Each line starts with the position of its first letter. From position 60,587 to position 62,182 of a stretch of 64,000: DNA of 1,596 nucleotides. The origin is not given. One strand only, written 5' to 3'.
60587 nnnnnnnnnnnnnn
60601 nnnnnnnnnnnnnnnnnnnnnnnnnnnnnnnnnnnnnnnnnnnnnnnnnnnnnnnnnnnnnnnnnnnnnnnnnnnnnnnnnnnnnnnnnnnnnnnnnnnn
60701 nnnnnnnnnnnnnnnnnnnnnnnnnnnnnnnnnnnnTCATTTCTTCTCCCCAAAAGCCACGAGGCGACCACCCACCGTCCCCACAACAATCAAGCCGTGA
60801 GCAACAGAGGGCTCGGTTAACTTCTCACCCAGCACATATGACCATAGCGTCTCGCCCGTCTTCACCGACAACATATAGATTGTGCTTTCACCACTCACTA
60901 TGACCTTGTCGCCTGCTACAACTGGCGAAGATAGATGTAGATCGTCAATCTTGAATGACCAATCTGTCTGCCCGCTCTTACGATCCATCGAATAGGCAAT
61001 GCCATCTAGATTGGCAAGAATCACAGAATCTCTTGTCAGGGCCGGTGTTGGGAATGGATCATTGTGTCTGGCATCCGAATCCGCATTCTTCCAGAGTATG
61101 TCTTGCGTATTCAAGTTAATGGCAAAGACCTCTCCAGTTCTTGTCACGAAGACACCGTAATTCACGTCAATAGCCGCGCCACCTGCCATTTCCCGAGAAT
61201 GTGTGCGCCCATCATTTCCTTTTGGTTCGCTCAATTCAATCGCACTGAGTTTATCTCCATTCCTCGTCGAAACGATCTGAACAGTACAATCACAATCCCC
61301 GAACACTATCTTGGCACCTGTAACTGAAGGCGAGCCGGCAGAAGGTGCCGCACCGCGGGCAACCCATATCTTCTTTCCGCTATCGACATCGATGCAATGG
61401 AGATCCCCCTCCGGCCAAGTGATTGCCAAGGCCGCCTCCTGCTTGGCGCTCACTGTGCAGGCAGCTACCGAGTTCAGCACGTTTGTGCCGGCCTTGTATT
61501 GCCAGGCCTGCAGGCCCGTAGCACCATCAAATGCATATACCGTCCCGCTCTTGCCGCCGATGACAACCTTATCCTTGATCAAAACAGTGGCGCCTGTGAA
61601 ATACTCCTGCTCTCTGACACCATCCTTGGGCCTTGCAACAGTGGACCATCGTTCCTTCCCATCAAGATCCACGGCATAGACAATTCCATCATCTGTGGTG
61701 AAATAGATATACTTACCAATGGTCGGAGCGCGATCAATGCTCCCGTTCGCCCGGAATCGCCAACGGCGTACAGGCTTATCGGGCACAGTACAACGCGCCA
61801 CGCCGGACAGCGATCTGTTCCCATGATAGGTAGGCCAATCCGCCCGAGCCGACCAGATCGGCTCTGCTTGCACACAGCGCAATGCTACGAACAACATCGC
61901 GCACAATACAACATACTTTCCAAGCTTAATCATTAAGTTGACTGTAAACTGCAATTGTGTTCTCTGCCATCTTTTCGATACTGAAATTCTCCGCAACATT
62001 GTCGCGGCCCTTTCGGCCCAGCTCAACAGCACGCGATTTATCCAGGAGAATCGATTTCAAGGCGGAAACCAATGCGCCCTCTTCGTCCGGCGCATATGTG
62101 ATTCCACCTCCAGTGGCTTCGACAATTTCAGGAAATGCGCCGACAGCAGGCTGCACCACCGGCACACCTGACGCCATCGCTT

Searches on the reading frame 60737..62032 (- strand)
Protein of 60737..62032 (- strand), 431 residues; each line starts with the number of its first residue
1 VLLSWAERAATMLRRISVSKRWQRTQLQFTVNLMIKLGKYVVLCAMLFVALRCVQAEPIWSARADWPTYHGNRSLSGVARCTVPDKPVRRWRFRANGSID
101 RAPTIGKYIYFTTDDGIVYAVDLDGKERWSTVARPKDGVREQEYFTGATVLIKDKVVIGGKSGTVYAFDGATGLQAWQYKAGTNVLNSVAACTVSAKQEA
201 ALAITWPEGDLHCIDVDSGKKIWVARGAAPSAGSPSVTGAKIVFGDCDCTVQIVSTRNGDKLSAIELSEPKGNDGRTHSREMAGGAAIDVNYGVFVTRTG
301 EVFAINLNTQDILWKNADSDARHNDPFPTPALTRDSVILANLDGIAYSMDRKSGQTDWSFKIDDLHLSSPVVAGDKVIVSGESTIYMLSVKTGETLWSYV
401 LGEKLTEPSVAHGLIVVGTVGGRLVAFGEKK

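Call 22: search_protein_families(library=pfam, proteins=[window:60737-62032:-], max_evalue=0.001)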
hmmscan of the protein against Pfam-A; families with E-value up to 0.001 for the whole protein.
window:60737-62032:- (431 aa): 5 families
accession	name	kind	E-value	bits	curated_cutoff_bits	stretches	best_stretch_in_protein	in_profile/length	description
PF13570.13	Beta-prop_ACSF4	-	4.9e-32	112.1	133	2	53-379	4-317/329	Beta-alanine-activating enzyme, beta-propeller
PF13360.13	PQQ_2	-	6.5e-29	101.7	27.6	2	90-259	56-227/233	Outer membrane protein assembly factor BamB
PF25292.1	Beta-prop_CGLA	-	6.5e-10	39.4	26.8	1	300-389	9-103/316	Lambda-carrageenase beta-propeller domain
PF25293.1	Beta-prop_EMC1_N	-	1.3e-07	32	34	0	302-406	42-152/219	EMC1 N-terminal beta-propeller domain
PF01011.28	PQQ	-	2.9e-07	30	26.7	0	152-184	179-211/595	Glucose/ethanol/alcohol dehydrogenase, beta-propeller domain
